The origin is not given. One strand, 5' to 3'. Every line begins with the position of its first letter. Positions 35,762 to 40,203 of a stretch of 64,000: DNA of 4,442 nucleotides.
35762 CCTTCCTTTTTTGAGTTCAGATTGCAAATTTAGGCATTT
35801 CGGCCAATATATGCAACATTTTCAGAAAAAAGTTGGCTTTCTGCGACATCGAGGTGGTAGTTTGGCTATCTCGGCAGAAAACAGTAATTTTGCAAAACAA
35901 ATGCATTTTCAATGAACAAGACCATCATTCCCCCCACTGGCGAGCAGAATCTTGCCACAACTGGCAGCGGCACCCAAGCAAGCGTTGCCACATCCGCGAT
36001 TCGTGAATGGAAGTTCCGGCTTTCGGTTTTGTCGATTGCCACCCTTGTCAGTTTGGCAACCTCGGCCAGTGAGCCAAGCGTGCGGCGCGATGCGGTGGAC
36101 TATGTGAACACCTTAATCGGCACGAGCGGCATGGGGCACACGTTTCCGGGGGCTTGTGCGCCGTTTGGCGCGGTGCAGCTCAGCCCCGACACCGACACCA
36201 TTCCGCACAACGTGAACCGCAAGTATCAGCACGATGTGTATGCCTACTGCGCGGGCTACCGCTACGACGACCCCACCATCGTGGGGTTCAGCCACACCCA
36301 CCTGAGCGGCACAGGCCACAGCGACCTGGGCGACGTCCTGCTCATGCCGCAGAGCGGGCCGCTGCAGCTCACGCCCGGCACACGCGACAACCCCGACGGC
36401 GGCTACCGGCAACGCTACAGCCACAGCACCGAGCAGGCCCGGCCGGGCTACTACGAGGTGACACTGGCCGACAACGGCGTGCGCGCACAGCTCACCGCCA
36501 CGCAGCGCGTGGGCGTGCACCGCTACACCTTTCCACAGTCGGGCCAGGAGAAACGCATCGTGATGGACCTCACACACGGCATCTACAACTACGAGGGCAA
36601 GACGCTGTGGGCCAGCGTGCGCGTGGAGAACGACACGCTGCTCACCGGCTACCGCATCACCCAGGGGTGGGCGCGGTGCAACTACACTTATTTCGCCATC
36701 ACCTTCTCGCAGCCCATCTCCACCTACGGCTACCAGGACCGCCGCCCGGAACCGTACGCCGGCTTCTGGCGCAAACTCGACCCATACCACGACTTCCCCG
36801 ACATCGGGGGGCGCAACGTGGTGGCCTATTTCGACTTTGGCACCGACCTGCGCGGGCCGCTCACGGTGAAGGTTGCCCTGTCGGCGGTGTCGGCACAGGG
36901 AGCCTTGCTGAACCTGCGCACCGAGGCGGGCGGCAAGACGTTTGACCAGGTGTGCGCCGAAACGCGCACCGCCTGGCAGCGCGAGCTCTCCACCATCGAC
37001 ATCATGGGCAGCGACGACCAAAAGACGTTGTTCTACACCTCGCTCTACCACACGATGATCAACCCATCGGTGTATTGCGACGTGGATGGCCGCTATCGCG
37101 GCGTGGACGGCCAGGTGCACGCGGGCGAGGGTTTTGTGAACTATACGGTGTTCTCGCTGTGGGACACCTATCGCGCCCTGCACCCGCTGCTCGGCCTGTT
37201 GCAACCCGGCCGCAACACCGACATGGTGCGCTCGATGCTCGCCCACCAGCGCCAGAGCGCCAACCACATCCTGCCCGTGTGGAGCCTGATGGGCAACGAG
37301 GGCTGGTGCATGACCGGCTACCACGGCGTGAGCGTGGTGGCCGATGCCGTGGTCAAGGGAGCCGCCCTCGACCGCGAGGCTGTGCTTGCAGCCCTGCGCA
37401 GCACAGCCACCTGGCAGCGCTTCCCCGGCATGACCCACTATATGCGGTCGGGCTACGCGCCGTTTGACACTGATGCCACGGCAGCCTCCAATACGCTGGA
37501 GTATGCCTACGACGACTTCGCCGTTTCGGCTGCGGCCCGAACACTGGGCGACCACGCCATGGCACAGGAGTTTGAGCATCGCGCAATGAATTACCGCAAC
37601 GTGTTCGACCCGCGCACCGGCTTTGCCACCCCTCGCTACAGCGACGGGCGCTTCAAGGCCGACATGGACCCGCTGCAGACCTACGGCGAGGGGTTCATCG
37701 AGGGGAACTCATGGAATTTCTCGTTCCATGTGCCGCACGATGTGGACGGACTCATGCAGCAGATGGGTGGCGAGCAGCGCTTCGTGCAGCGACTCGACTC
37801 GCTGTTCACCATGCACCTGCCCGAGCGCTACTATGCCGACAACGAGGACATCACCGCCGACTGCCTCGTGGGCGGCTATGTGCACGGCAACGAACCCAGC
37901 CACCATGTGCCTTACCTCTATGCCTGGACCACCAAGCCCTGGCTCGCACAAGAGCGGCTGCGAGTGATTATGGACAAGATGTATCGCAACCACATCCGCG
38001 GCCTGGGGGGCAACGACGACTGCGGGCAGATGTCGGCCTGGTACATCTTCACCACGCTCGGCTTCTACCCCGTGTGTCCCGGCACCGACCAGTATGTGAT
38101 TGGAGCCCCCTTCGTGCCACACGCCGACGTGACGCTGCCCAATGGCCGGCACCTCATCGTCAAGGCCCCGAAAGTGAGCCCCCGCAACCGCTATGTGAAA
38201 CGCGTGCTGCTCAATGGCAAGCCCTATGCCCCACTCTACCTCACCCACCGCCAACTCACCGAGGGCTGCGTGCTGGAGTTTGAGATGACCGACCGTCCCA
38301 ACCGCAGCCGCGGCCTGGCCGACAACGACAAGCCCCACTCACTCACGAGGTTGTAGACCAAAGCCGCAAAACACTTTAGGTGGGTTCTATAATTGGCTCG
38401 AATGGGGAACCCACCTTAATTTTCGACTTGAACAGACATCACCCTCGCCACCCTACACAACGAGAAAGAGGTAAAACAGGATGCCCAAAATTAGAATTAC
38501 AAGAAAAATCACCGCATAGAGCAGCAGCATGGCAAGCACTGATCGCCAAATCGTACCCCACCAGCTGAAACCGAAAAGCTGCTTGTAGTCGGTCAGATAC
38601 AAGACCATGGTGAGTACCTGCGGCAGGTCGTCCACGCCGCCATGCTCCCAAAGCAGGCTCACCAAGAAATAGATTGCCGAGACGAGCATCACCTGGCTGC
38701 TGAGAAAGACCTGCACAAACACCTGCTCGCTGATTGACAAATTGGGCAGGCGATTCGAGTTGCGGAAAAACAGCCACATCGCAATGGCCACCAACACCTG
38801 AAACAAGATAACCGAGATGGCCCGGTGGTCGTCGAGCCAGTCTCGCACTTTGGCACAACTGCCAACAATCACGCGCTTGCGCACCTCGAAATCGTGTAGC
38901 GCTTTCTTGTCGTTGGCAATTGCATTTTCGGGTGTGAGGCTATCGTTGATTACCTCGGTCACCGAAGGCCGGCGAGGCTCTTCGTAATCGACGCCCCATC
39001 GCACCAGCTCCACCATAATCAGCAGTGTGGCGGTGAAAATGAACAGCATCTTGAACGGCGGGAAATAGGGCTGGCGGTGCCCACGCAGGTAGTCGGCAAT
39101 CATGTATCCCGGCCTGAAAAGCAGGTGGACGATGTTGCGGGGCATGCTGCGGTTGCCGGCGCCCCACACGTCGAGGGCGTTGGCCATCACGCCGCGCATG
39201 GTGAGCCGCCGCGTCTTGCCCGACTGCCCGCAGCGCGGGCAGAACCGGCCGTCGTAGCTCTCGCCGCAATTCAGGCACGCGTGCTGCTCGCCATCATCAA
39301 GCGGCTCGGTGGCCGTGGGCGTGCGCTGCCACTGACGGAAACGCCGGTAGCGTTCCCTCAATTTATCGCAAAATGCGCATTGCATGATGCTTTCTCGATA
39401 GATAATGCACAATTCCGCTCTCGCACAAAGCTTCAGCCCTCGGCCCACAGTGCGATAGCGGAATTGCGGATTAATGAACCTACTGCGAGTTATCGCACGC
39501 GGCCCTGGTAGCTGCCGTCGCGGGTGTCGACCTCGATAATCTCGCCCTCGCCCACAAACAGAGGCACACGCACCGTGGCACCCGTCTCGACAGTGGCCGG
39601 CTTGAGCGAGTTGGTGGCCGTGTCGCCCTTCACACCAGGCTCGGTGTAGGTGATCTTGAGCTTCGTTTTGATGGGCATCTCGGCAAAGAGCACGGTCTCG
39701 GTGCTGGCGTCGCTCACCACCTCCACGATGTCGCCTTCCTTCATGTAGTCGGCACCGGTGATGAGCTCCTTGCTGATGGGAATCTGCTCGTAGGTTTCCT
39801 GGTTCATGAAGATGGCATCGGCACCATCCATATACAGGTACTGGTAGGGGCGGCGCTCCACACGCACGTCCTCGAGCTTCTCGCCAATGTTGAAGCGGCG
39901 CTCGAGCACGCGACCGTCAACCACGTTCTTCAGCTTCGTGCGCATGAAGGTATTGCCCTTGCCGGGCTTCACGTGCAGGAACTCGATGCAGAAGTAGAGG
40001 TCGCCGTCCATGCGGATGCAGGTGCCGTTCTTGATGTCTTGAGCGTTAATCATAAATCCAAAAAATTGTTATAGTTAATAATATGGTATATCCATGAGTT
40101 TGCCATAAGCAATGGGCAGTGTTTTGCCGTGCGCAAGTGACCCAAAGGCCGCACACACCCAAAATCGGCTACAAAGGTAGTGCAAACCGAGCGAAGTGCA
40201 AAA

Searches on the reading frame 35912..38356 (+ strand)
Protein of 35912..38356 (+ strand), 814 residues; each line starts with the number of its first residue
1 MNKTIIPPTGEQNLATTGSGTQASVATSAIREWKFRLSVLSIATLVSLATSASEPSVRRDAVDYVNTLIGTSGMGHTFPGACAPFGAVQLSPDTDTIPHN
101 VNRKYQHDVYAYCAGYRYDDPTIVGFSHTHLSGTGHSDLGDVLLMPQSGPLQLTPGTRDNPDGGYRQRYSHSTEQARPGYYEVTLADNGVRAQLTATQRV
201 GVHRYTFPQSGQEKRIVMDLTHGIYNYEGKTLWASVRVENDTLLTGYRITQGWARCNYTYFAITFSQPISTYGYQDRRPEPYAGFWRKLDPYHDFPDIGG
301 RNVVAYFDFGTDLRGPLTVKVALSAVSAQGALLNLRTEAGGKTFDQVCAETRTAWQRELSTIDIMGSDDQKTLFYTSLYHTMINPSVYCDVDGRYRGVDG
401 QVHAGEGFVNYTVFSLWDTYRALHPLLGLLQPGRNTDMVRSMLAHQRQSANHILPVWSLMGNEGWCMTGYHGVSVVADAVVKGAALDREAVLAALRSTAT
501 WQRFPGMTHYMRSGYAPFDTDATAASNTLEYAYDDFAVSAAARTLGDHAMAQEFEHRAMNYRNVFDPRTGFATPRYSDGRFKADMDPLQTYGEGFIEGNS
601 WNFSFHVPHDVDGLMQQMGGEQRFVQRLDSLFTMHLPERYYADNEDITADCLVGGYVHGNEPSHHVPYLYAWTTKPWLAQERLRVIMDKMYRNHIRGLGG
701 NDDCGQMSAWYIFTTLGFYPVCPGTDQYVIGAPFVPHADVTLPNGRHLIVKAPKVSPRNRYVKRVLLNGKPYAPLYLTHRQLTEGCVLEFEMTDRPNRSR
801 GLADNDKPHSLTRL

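Call 75: search_protein_families(library=pfam, proteins=[window:35912-38356:+], max_evalue=0.001)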
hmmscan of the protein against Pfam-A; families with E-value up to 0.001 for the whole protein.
window:35912-38356:+ (814 aa): 2 families
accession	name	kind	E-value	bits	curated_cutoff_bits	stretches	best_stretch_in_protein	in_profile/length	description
PF07971.18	Glyco_hydro_92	-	1.1e-169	565.8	24.6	1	331-794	2-464/464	Glycosyl hydrolase family 92 catalytic domain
PF17678.7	Glyco_hydro_92N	-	9.2e-75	251.9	34.5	1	64-324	1-236/236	Glycosyl hydrolase family 92 N-terminal domain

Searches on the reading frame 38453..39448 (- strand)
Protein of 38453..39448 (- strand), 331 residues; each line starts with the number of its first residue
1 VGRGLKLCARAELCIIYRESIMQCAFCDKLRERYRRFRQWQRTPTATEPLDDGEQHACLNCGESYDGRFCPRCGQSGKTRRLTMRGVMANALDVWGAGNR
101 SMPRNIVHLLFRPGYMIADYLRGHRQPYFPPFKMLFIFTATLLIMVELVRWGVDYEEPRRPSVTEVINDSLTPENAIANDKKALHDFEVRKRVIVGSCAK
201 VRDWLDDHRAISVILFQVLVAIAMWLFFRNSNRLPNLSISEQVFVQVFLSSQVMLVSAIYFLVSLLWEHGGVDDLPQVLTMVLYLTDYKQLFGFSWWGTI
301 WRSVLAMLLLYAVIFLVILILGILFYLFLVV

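Call 75: search_protein_families(library=pfam, proteins=[window:38453-39448:-], max_evalue=0.001)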
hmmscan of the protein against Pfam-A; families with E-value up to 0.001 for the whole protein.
window:38453-39448:- (331 aa): 1 family
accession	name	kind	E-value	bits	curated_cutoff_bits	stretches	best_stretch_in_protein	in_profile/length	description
PF12412.13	DUF3667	-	1.7e-10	40.7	27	1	104-139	6-41/45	Protein of unknown function (DUF3667)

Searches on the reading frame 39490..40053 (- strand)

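Call 75: search_protein_families(library=pfam, proteins=[window:39490-40053:-], max_evalue=0.001)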
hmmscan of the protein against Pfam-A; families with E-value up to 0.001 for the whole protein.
window:39490-40053:- (187 aa): 3 families
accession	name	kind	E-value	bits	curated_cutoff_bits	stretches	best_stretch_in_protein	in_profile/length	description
PF09285.17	Elong-fact-P_C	-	1.2e-26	92.6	25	1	131-185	2-56/56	Elongation factor P, C-terminal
PF08207.18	EFP_N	-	3.5e-25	88.2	23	1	4-60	2-58/58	Elongation factor P (EF-P) KOW-like domain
PF01132.26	EFP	-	5.5e-17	61.9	27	1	68-114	1-48/54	Elongation factor P (EF-P) OB domain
